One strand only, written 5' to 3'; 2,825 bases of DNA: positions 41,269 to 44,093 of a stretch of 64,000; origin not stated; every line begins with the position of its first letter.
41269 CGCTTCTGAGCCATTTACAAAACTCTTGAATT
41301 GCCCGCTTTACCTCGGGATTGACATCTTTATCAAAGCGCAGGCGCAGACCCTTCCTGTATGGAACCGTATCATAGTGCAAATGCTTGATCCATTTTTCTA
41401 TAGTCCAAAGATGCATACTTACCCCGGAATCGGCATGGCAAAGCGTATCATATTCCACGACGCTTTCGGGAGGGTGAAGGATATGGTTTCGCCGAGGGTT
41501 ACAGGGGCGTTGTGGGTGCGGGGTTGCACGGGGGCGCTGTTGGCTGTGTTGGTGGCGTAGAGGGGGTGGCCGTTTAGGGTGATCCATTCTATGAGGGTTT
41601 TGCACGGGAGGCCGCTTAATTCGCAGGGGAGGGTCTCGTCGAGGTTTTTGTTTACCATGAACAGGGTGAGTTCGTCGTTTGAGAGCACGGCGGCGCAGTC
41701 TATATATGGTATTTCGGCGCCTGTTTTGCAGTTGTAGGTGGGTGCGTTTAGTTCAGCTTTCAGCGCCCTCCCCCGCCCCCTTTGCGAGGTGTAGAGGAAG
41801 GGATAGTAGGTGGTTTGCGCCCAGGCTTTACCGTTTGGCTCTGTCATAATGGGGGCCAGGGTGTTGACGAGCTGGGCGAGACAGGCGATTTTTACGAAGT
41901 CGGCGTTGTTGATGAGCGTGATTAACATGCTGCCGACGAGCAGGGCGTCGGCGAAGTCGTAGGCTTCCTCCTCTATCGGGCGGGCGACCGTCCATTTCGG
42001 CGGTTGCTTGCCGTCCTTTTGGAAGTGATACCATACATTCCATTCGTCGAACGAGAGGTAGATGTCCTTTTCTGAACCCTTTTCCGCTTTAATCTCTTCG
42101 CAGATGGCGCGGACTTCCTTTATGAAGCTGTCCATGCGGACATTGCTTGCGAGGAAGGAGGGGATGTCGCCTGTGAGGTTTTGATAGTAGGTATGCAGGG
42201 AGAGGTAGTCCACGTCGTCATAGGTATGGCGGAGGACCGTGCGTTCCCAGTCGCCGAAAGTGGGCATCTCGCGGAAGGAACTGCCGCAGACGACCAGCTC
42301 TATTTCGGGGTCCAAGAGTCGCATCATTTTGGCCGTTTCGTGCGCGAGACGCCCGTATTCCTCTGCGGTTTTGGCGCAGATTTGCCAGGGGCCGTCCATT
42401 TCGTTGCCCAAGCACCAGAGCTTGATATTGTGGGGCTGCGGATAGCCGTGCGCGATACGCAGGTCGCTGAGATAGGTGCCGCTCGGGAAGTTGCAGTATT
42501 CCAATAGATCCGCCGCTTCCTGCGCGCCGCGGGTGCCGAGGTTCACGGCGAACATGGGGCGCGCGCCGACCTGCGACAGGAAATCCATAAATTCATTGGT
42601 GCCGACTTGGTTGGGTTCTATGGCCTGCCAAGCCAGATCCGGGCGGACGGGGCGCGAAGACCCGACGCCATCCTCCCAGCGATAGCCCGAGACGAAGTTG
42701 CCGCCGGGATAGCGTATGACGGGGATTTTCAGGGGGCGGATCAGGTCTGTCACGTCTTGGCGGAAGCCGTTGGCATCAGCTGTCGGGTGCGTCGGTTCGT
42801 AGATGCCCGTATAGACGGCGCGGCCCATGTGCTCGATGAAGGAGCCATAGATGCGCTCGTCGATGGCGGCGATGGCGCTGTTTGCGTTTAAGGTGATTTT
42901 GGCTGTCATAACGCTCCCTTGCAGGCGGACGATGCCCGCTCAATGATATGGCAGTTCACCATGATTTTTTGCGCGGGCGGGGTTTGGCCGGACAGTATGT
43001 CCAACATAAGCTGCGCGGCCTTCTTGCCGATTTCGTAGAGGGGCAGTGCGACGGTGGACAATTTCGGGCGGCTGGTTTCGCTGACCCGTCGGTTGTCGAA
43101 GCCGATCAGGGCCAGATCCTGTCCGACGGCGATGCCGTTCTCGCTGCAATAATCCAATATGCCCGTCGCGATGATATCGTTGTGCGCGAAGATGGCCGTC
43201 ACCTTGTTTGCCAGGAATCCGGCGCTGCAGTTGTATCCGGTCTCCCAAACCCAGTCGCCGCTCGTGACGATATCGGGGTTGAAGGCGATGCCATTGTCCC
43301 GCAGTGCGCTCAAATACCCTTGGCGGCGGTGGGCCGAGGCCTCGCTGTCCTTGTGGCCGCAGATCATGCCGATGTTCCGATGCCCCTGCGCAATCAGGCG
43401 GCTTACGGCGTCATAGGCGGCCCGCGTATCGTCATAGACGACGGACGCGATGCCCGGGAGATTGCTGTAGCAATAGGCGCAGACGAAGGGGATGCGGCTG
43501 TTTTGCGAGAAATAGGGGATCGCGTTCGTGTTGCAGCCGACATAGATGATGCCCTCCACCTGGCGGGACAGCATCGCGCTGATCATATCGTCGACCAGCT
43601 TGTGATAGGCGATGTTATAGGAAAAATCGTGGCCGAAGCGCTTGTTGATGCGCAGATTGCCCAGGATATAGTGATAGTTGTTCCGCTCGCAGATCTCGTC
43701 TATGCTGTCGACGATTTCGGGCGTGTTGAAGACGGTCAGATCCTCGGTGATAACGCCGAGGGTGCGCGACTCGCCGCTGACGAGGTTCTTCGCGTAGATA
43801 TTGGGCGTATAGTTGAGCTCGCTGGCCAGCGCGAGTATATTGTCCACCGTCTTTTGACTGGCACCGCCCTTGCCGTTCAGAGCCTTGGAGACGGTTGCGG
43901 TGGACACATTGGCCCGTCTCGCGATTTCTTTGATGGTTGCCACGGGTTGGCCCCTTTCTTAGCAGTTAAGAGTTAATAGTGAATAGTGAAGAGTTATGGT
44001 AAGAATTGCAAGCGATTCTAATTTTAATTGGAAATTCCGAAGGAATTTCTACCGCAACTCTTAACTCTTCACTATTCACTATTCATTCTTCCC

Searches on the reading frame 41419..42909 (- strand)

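Call 28: search_protein_families(library=pfam, proteins=[window:41419-42909:-], max_evalue=0.00001)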
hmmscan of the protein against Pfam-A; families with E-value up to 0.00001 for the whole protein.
window:41419-42909:- (496 aa): 1 family
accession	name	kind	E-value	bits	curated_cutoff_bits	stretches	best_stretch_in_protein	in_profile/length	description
PF06964.18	Alpha-L-AF_C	-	3.6e-40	138.3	27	1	288-484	1-165/165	Alpha-L-arabinofuranosidase C-terminal domain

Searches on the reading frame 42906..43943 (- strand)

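Call 28: search_protein_families(library=pfam, proteins=[window:42906-43943:-], max_evalue=0.00001)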
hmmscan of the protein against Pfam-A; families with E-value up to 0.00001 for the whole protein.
window:42906-43943:- (345 aa): 4 families
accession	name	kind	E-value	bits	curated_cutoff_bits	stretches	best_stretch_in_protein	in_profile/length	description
PF13377.12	Peripla_BP_3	-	2.7e-36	125.6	26.5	1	180-339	1-167/167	Periplasmic binding protein-like domain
PF00532.27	Peripla_BP_1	-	2.2e-19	70.4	22.2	1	119-321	48-265/281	Periplasmic binding proteins and sugar binding domain of LacI family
PF00356.27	LacI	-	5.7e-16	58.5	27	1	3-48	1-46/46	Bacterial regulatory proteins, lacI family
PF13407.12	Peripla_BP_4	-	4.3e-10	40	35.1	1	119-320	46-257/258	Periplasmic binding protein domain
